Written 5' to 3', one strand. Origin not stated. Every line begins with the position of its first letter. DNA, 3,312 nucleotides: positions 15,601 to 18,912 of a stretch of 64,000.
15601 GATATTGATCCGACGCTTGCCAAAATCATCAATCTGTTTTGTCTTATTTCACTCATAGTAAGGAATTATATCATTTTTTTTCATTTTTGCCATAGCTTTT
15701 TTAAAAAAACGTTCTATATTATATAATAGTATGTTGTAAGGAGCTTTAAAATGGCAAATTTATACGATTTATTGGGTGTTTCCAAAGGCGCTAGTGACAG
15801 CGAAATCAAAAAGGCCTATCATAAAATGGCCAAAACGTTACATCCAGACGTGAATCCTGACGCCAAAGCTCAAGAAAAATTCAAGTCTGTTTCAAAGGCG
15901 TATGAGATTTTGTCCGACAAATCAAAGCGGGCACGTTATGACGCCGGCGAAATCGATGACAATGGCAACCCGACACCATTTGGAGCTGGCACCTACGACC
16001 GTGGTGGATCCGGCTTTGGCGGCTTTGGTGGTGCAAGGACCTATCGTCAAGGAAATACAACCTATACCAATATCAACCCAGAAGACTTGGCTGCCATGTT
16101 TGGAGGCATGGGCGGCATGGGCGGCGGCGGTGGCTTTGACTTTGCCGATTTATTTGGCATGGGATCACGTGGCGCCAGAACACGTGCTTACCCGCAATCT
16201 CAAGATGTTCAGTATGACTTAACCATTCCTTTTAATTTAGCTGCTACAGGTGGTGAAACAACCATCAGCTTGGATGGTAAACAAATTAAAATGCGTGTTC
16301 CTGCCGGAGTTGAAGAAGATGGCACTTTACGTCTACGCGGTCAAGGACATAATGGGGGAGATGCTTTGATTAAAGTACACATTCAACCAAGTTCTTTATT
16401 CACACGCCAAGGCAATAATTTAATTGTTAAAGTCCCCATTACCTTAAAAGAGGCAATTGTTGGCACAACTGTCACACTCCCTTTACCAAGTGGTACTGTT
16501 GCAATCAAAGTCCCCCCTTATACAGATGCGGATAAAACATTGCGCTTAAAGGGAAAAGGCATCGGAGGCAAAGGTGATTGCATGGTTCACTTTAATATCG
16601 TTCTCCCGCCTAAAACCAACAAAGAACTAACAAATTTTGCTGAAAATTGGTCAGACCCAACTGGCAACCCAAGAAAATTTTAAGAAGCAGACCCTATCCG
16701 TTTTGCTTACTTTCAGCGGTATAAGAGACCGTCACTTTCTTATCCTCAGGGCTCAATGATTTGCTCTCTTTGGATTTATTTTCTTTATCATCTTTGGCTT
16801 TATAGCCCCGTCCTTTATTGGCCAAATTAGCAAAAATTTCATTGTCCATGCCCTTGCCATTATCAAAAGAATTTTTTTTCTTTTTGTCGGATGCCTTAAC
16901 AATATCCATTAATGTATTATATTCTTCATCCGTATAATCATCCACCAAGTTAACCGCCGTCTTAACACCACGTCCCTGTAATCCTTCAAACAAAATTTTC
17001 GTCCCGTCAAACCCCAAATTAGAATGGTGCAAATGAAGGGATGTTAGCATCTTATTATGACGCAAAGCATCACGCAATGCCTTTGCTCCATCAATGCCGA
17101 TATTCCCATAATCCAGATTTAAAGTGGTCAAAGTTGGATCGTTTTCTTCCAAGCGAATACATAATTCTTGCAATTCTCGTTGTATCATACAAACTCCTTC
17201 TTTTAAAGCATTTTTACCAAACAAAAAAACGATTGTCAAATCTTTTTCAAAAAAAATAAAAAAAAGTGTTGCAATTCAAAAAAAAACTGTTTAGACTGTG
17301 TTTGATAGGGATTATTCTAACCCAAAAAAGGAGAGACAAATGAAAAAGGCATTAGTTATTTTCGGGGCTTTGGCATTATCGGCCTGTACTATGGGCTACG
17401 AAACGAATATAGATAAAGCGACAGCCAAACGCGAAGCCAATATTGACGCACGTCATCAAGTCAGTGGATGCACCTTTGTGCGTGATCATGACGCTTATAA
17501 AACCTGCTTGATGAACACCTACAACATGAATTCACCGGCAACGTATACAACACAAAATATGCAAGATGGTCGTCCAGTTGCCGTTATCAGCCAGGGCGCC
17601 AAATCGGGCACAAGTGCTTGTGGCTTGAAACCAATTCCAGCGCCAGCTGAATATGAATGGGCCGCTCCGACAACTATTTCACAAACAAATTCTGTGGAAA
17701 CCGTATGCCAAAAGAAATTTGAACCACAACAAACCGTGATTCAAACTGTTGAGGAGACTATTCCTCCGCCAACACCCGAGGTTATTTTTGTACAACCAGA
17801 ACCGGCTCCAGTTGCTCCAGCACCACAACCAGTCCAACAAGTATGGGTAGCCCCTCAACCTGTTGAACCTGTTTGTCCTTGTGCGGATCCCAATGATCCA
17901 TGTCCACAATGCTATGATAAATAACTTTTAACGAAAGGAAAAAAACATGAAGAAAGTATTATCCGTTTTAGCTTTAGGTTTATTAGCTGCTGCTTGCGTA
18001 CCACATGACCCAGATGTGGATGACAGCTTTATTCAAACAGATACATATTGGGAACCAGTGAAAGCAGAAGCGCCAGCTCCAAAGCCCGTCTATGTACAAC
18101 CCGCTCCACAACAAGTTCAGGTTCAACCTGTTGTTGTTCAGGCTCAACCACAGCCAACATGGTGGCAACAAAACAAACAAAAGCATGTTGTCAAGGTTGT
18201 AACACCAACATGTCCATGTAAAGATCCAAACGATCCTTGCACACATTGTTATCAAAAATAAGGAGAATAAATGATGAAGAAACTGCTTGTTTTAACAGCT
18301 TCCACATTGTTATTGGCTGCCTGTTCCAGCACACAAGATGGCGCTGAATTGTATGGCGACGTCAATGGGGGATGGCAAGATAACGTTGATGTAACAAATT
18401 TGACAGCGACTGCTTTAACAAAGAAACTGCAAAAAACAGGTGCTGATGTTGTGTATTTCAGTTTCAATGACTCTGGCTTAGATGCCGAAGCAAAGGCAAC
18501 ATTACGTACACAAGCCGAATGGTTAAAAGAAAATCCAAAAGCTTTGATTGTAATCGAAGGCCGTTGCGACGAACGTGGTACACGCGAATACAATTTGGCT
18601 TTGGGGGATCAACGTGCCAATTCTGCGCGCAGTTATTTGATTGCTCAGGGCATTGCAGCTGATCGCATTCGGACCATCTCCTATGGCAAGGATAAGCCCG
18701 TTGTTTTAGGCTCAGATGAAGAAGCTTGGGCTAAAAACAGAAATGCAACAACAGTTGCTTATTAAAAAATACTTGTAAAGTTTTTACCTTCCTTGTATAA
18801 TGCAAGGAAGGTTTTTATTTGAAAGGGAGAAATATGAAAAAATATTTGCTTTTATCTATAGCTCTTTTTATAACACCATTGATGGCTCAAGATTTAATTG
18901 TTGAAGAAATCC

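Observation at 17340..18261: Tandem paralogous Pro/Gln-rich lipoproteins ending in a shared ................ motif, directly upstream of pal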

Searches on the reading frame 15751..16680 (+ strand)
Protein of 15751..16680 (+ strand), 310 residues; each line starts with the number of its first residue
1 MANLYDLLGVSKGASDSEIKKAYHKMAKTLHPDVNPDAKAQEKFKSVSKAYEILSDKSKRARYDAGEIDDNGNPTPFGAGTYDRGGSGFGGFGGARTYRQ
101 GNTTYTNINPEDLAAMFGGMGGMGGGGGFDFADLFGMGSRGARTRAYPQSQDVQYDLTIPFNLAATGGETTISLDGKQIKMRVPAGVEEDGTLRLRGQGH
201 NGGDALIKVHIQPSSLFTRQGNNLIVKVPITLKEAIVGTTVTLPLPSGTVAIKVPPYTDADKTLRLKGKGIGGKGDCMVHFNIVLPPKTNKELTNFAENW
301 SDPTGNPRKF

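Call 3: search_protein_families(library=pfam, proteins=[window:15751-16680:+], max_evalue=1)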
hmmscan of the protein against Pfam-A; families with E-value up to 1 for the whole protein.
window:15751-16680:+ (310 aa): 3 families
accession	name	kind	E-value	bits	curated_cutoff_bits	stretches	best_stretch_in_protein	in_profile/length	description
PF01556.23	DnaJ_C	-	1.1e-30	107.2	26.6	1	153-286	1-152/152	DnaJ C terminal domain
PF00226.36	DnaJ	-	1.6e-25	89.4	27.8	1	3-64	1-63/63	DnaJ domain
PF09630.15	DUF2024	-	0.044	14.1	27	0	278-305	17-44/81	Domain of unknown function (DUF2024)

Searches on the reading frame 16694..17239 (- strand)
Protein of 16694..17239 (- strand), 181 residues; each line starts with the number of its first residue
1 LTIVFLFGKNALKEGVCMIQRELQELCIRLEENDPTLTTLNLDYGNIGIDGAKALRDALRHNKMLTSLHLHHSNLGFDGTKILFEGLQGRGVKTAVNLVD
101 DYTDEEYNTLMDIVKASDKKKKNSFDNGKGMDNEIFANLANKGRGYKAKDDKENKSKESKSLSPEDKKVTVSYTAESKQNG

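Call 3: search_protein_families(library=pfam, proteins=[window:16694-17239:-], max_evalue=1)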
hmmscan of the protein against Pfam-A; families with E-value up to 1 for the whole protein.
window:16694-17239:- (181 aa): 1 family
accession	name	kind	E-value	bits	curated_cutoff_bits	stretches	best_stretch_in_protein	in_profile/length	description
PF13516.12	LRR_6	-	0.00079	19.7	23.4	1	35-55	3-23/24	Leucine Rich repeat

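Call 4: search_protein_families(library=ncbifam, proteins=[window:16694-17239:-], max_evalue=1)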
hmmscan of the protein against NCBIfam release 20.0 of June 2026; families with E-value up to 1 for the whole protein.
window:16694-17239:- (181 aa): 3 families
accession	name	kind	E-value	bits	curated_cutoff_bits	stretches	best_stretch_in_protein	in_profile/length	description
NF038076.1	fam_STM4015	hypoth_equivalog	0.011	14.8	275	1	36-104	207-274/290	STM4015 family protein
NF004912.0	PRK06270.1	equivalog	0.029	13.8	373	1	86-177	12-101/343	homoserine dehydrogenase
NF008505.0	PRK11415.1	equivalog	0.56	10.4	91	0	106-149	4-47/74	hypothetical protein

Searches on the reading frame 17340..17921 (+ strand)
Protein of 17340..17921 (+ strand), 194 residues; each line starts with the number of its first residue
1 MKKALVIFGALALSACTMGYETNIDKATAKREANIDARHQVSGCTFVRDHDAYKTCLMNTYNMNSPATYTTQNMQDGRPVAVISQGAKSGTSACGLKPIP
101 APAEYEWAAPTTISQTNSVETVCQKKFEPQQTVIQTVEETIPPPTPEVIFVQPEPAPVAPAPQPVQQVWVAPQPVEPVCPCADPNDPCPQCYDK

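Call 3: search_protein_families(library=pfam, proteins=[window:17340-17921:+], max_evalue=1)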
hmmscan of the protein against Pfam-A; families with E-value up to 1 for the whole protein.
window:17340-17921:+ (194 aa): 1 family
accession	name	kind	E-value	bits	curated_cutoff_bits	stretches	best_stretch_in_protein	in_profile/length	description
PF01154.23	HMG_CoA_synt_N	-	0.23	11.8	25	1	17-84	79-145/174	Hydroxymethylglutaryl-coenzyme A synthase N terminal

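Call 4: search_protein_families(library=ncbifam, proteins=[window:17340-17921:+], max_evalue=1)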
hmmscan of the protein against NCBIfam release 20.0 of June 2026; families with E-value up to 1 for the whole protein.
window:17340-17921:+ (194 aa): 0 families

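Call 32: search_protein_representatives(alignment_id=A2)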
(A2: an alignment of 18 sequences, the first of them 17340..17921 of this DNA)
Query: 18 sequences, 203 profile positions. Proteins with E-value up to 0.001 (for the whole library): 50; up to 1e-10: 38; up to 1e-30: 31. The best 50 are listed.
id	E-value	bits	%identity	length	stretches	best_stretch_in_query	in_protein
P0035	3.3e-70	252.9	-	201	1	1-203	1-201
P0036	7.9e-64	232.0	-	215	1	1-203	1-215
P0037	2.3e-61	224.0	-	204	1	1-203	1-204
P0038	6.4e-48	180.1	-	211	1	1-203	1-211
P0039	3.9e-45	171.0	-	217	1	4-203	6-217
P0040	6.4e-44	167.0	-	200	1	1-203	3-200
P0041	8.0e-44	166.7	-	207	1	1-203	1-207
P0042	2.3e-42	161.9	-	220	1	1-203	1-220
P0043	2.8e-42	161.7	-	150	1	1-141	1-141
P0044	2.5e-41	158.6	-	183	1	6-203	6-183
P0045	6.1e-41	157.3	-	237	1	1-203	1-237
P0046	1.3e-40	156.2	-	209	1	1-203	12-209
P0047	1.5e-38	149.5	-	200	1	1-203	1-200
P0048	5.3e-38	147.7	-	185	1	5-203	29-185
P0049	1.6e-37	146.2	-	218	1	1-203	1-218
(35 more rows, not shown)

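Call 44: predict_structure(alignment_id=A2)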
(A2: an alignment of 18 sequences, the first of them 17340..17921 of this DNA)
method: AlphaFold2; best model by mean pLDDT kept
length: 194 residues; sequences in the alignment: 18
mean_pLDDT: 56.9   pTM: 0.20
mean pLDDT of the five models: 56.9, 53.3, 52.0, 49.8, 45.4
residues with pLDDT >= 90: 0; 70-90: 11; 50-70: 137; < 50: 46
segments of 3 or more residues with pLDDT < 50: 88-96, 105-127, 129-135
pLDDT, mean of each block of 10 residues (from residue 1): 56 54 62 63 58 69 60 65 53 46 46 40 43 50 65 61 63 66 59 54
secondary structure, 60 per line:
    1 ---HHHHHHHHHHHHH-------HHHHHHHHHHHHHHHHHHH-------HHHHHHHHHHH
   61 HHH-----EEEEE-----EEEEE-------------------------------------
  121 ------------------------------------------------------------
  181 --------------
elements in order: H4-16 H24-42 H50-63 E69-73 E79-83

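Call 46: find_homologous_proteins(query=A2, max_evalue=0.001)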
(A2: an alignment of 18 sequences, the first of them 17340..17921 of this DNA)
Query A2 (18 sequences) (194 aa, profile of the alignment): 158 proteins with E <= 0.001 among 2669 candidates; the best 120 are listed.
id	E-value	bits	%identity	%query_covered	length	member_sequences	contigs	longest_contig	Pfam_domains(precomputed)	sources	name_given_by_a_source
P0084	4.1e-74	267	34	100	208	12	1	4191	-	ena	-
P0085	2.8e-72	261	46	100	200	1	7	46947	-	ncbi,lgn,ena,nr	ncbi:MAG: hypothetical protein J6Y85_01425 [Alphaproteobacteria bacterium]|nr:hypothetical protein [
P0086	3.2e-72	261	81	100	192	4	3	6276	-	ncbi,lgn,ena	-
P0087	7.8e-71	257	82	100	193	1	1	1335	-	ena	-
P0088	1.5e-70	256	89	100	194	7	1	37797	-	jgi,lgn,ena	-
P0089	3.2e-70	255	82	100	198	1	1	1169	-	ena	-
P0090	4.2e-70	254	78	100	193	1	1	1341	-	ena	-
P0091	9.9e-70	253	79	100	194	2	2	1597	-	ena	-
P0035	1.0e-69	253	61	100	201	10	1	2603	-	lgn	-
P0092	1.1e-69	253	61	100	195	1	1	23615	-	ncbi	-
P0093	1.6e-69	252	79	100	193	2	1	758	-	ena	-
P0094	1.7e-69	252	67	100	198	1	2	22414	-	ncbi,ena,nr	ncbi:MAG: hypothetical protein II942_01815 [Alphaproteobacteria bacterium]|nr:hypothetical protein [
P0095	1.7e-69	252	80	100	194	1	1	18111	-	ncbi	-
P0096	1.8e-69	252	67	100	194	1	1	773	-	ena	-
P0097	2.7e-69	252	81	100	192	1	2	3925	-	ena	-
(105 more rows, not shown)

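Call 49: search_protein_families(library=pfam, alignment_id=A3, max_evalue=0.01)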
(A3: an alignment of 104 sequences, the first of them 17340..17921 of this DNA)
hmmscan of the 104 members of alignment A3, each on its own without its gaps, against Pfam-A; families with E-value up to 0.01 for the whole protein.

A. member 1, window:17340-17921:+ (194 aa): 0 families

B. families by the number of members that match (of 104 scanned): 4 families
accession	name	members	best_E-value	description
PF08139.17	LPAM_1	1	0.00034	Prokaryotic membrane lipoprotein lipid attachment site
PF02596.20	DUF169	1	0.0045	Uncharacterised ArCR, COG2043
PF07451.17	SpoVAD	1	0.0047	Stage V sporulation protein AD (SpoVAD)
PF02442.22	L1R_F9L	1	0.0065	Lipid membrane protein of large eukaryotic DNA viruses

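Call 50: search_solved_structures(query=A3, max_evalue=10)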
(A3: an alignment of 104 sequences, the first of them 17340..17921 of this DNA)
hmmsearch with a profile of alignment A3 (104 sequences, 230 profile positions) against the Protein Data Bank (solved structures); distinct sequences matched with E-value up to 10: 0.

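Call 55: predict_structure(alignment_id=A3)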
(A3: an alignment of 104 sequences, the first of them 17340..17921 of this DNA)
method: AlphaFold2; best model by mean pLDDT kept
length: 194 residues; sequences in the alignment: 104
mean_pLDDT: 68.8   pTM: 0.27
mean pLDDT of the five models: 68.8, 66.5, 63.3, 63.1, 62.1
residues with pLDDT >= 90: 4; 70-90: 89; 50-70: 86; < 50: 15
segments of 3 or more residues with pLDDT < 50: 89-96
pLDDT, mean of each block of 10 residues (from residue 1): 85 73 85 80 66 73 67 88 60 52 55 55 55 70 76 60 65 78 70 59
secondary structure, 60 per line:
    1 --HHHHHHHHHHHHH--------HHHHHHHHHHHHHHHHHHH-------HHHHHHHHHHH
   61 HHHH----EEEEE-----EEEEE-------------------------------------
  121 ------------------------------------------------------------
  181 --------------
elements in order: H3-15 H24-42 H50-64 E69-73 E79-83

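Call 59: fold_search(model_id=the predicted structure, library=pdb)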
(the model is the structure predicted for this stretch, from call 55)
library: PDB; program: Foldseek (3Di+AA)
matches with E <= 10: 39; with E <= 0.001: 0
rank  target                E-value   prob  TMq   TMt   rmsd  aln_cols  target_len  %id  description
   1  9l5r_B                1.3e+00  0.07  0.12  0.10  15.7       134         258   20  Cryo-EM structure of the thermophile spliceosome (state ILS) (released 2025-03-12)
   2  3u4l_A                1.7e+00  0.07  0.10  0.06  20.1        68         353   20  Cryocooled bovine profilin:actin crystal structure to 2.4 A (released 2012-04-25)
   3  6i4h_A                3.5e+00  0.04  0.10  0.06  20.4        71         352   20  Crystal Structure of Plasmodium falciparum actin I (F54Y mutant) in the Ca-ATP state (released 2019-06-26)
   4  6fnz_D                3.8e+00  0.08  0.12  0.26  12.1        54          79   15  Crystal Structure of domain-swapped C-terminal domain of human doublecortin (released 2018-04-04)
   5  8ti3_A                4.6e+00  0.15  0.10  0.05   4.0        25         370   20  Yeast actin wild type (released 2024-07-31)
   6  1lcu_B                4.9e+00  0.04  0.10  0.06  19.6        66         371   18  Polylysine Induces an Antiparallel Actin Dimer that Nucleates Filament Assembly: Crystal Structure at 3.5 A Resolution (released 2002-05-01)
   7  6neg_A                5.2e+00  0.08  0.10  0.06  10.9        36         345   14  N191D, F205S mutant of scoulerine-9-O methyltransferase from Thalictrum flavum complexed with S-ADENOSYL-L-HOMOCYSTEIN (released 2019-12-18)
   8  7tpt_B                5.6e+00  0.06  0.10  0.05  15.5        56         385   12  Single-particle Cryo-EM structure of Arp2/3 complex at branched-actin junction. (released 2022-05-25)
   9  6i70_A                5.6e+00  0.04  0.13  0.08  18.0        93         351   11  Structure of Fragaria ananassa O-methyltransferase - apo form (released 2019-11-27)
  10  7c2f_A                6.0e+00  0.04  0.10  0.06  17.1        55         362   22  Crystal Structure of the Thorarchaeota ProGel/rabbit actin complex (released 2020-08-05)
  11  4m63_C                6.0e+00  0.03  0.09  0.05  21.2        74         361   18  Crystal Structure of a Filament-Like Actin Trimer Bound to the Bacterial Effector VopL (released 2013-10-23)
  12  8a5p_V                6.0e+00  0.03  0.10  0.06  21.4        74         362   18  Structure of Arp4-Ies4-N-actin-Arp8-Ino80HSA subcomplex (A-module) of Chaetomium thermophilum INO80 on curved DNA (released 2022-12-14)
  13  1p65_A                6.8e+00  0.10  0.10  0.32   7.3        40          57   18  Crystal structure of the nucleocapsid protein of porcine reproductive and respiratory syndrome virus (PRRSV) (released 2003-11-25)
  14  6fnz_C                6.8e+00  0.08  0.12  0.23   8.1        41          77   12  Crystal Structure of domain-swapped C-terminal domain of human doublecortin (released 2018-04-04)
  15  6od7_A                6.8e+00  0.04  0.12  0.07  15.6        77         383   13  Herpes simplex virus type 1 (HSV-1) pUL6 portal protein, dodecameric complex (released 2019-06-19)
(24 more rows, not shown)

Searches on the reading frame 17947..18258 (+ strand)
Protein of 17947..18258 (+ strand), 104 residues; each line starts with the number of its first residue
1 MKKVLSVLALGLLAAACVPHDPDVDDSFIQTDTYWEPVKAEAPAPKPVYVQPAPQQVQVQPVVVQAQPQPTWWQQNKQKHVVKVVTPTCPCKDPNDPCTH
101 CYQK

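Call 3: search_protein_families(library=pfam, proteins=[window:17947-18258:+], max_evalue=1)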
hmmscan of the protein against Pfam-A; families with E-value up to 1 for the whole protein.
window:17947-18258:+ (104 aa): 0 families

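Call 4: search_protein_families(library=ncbifam, proteins=[window:17947-18258:+], max_evalue=1)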
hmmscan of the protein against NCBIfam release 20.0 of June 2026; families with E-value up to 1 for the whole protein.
window:17947-18258:+ (104 aa): 0 families

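Call 8: find_homologous_proteins(query=window:17947-18258:+, max_evalue=10)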
Query window:17947-18258:+ (104 aa): 34 proteins with E <= 10 among 68 candidates.
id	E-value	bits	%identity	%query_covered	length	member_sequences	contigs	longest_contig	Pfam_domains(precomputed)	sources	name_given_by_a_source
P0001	1.2e-54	201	79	100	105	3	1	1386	-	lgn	-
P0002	1.2e-54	201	80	100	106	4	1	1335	-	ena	-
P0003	1.9e-50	187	80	100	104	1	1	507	-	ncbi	-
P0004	5.0e-50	186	69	100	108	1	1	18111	-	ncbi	-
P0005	5.0e-47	176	79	100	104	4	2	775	-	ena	-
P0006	2.5e-45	171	69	100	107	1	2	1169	-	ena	-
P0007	2.7e-44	168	76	100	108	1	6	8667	-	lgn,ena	-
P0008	2.1e-41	158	73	100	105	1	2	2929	-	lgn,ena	-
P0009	6.6e-41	157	71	100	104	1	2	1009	-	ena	-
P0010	2.8e-40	155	72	100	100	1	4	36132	-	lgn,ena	-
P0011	1.4e-38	149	66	82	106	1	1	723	-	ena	-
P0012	5.4e-35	138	67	100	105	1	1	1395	-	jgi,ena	-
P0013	8.3e-35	137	66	100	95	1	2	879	-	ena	-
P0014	4.4e-34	135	61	100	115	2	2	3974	-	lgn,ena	-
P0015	1.1e-32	130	57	100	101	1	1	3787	-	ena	-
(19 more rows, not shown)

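Call 10: find_related_loci(query=A1, collection=genome_contigs, flank=6000)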
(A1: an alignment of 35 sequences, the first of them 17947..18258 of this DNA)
Query A1 (104 aa) in genome_contigs; peptide patterns used: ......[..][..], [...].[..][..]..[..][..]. (x = any residue, [..] = any of these).
123 stretches matched a pattern; 17 encode a relative of the query (tblastn E <= 1e-3); 17 distinct loci.
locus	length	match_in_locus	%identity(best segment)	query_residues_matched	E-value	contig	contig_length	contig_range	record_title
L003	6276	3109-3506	79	1-104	2e-35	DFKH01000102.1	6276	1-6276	MAG TPA_asm: Alphaproteobacteria bacterium UBA3650 UBA3650_contig_441925, whole genome shotgun sequence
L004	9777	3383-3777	80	1-104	6e-32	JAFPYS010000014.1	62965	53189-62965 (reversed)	MAG: Alphaproteobacteria bacterium isolate RGIG1596 Goat_Abomasum.Co__c1859856, whole genome shotgun sequence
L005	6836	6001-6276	55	1-104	1e-22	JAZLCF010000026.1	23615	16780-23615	MAG: Alphaproteobacteria bacterium isolate T1900045051_TC20190044.MAGScoT_cleanbin_000038 SGB_4529_k141_3579904, whole g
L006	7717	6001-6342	42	1-104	3e-22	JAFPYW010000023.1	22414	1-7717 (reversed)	MAG: Alphaproteobacteria bacterium isolate RGIG1600 Goat_Abomasum.Co__c645484, whole genome shotgun sequence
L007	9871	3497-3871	47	1-104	3e-18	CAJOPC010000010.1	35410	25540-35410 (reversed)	uncultured Alphaproteobacteria bacterium isolate Rumen_Coassembly_mag_2400 genome assembly, contig: k87_5538889, whole g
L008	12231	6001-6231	44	27-104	4e-11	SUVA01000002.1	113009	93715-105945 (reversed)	MAG: Alphaproteobacteria bacterium isolate SIG60 NODE_4030_length_113009_cov_3.524016, whole genome shotgun sequence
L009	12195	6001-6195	46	37-104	4e-11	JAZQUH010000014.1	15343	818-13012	MAG: Alphaproteobacteria bacterium isolate T1900045181_TC20190177.MAGScoT_cleanbin_000009 SGB_5241_k141_875970, whole ge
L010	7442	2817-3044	43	27-104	3e-10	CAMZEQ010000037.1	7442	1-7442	MAG TPA_asm: uncultured Alphaproteobacteria bacterium isolate SRR10912534_bin.114_metaWRAP_v1.3_MAG genome assembly, con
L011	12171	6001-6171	40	41-102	1e-9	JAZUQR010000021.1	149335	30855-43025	MAG: Alphaproteobacteria bacterium isolate T1900044856_TS20190322.MAGScoT_cleanbin_000019 SGB_3064_k141_945185, whole ge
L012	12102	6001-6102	47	71-104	6e-8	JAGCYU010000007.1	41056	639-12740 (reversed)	MAG: Alphaproteobacteria bacterium isolate RGIG10246 Yak_Rumen-5__c274222, whole genome shotgun sequence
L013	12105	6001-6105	53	69-104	7e-8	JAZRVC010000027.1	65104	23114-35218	MAG: Alphaproteobacteria bacterium isolate T1900044954_TA20190008.MAGScoT_cleanbin_000052 SGB_3789_k141_1321461, whole g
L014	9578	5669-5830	43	57-104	5e-7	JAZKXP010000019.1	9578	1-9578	MAG: Alphaproteobacteria bacterium isolate T1900045117_TC20190111.MAGScoT_cleanbin_000024 SGB_4816_k141_1052542, whole g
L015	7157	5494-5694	40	46-104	8e-7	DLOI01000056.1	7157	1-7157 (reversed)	MAG TPA_asm: Alphaproteobacteria bacterium UBA7488 UBA7488_contig_6590, whole genome shotgun sequence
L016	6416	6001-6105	57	71-104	1e-6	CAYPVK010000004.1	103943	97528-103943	MAG TPA_asm: uncultured Lactobacillales bacterium isolate SRP313737_co1_115 genome assembly, contig: NODE_308_length_103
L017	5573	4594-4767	37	45-104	2e-6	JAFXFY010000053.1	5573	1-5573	MAG: Alphaproteobacteria bacterium isolate RGIG6380 Sheep_Rectum-5__c195521, whole genome shotgun sequence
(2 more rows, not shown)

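Call 51: search_solved_structures(query=A1, max_evalue=10)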
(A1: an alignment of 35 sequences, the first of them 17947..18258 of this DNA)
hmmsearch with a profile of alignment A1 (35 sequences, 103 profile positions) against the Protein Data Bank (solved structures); distinct sequences matched with E-value up to 10: 0.

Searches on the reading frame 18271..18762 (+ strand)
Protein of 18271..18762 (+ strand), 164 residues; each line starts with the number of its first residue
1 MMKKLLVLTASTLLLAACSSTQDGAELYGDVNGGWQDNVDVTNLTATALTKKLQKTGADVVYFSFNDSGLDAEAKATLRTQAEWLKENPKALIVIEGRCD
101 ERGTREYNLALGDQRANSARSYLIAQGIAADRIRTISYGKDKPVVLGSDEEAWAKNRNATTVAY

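Call 3: search_protein_families(library=pfam, proteins=[window:18271-18762:+], max_evalue=1)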
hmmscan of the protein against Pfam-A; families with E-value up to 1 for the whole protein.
window:18271-18762:+ (164 aa): 6 families
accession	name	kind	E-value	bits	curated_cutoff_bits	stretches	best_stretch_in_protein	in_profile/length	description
PF00691.25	OmpA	-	3.6e-22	79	27.2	1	62-157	1-98/98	OmpA family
PF05359.17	DUF748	-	0.016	13.7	50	0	58-102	878-922/1037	Domain of Unknown Function (DUF748)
PF08139.17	LPAM_1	-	0.02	15.8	20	1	2-19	1-18/18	Prokaryotic membrane lipoprotein lipid attachment site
PF22028.2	DUF6934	-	0.12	12.9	27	1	79-133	76-128/145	Family of unknown function (DUF6934)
PF01520.23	Amidase_3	-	0.14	12.6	27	1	31-81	15-65/174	N-acetylmuramoyl-L-alanine amidase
PF20101.4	DUF6491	-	0.15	12.5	27.5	1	1-23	1-23/138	Family of unknown function (DUF6491)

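Call 4: search_protein_families(library=ncbifam, proteins=[window:18271-18762:+], max_evalue=1)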
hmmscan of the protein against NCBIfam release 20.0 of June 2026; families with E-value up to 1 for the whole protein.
window:18271-18762:+ (164 aa): 49 families (the best 25 are shown)
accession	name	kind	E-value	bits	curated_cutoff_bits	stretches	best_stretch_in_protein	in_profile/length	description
TIGR02802.1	Pal_lipo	equivalog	8.9e-41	138.2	125.35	1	61-162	2-103/104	peptidoglycan-associated lipoprotein Pal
NF008067.1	PRK10802.1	equivalog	5.9e-36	123.9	261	1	4-162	8-170/171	peptidoglycan-associated lipoprotein Pal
NF053611.1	YiaD_Gzip_OmpA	equivalog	9.1e-23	81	175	1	53-157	96-200/206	YiaD family glycine zipper/OmpA-like lipoprotein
NF053613.1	OMP_toxin_LptF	equivalog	6.7e-20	71.8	400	1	61-158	143-240/256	lipotoxin F family OmpA-related lipoprotein LptF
NF052230.1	T9SS_PorE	exception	8.8e-20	70.5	600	1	55-145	511-601/648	PorE family type IX secretion system protein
NF053612.1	anchor_PA1041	equivalog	1.7e-18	67.4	250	1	58-158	130-230/236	PA1041 family peptidoglycan-binding anchor lipoprotein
NF007804.1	PRK10510.1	equivalog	3e-18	66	307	1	16-159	68-212/219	OmpA family lipoprotein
NF053607.1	CHU_0125_OmpA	equivalog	4.5e-17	61.8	620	1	58-158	530-631/639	CHU_0125 family OmpA-like outer membrane integrity protein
NF045787.1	OmpABordt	equivalog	2.9e-16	59.7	200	1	57-158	84-184/194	outer membrane protein OmpA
TIGR03789.1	pdsO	hypoth_equivalog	1.1e-15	58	152.2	1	62-160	142-240/243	sortase-associated OmpA-like protein PdsO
NF053585.1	OMP_LP_YfiB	equivalog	3.2e-14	53.1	128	1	56-162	53-159/163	outer membrane lipoprotein YfiB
NF033763.1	exchanger_TraB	exception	1.1e-13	50.1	700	1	61-158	394-492/522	outer membrane exchange protein TraB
NF008071.1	PRK10808.1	equivalog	1.1e-12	48.1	277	1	58-145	231-319/358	porin OmpA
NF045788.1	Omp38Acinit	equivalog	5e-11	42.2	500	1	60-158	242-341/354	outer membrane protein Omp38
NF047620.1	FlgprotMotYVib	equivalog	2.2e-09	37.4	400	1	59-158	161-259/271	flagellar protein MotY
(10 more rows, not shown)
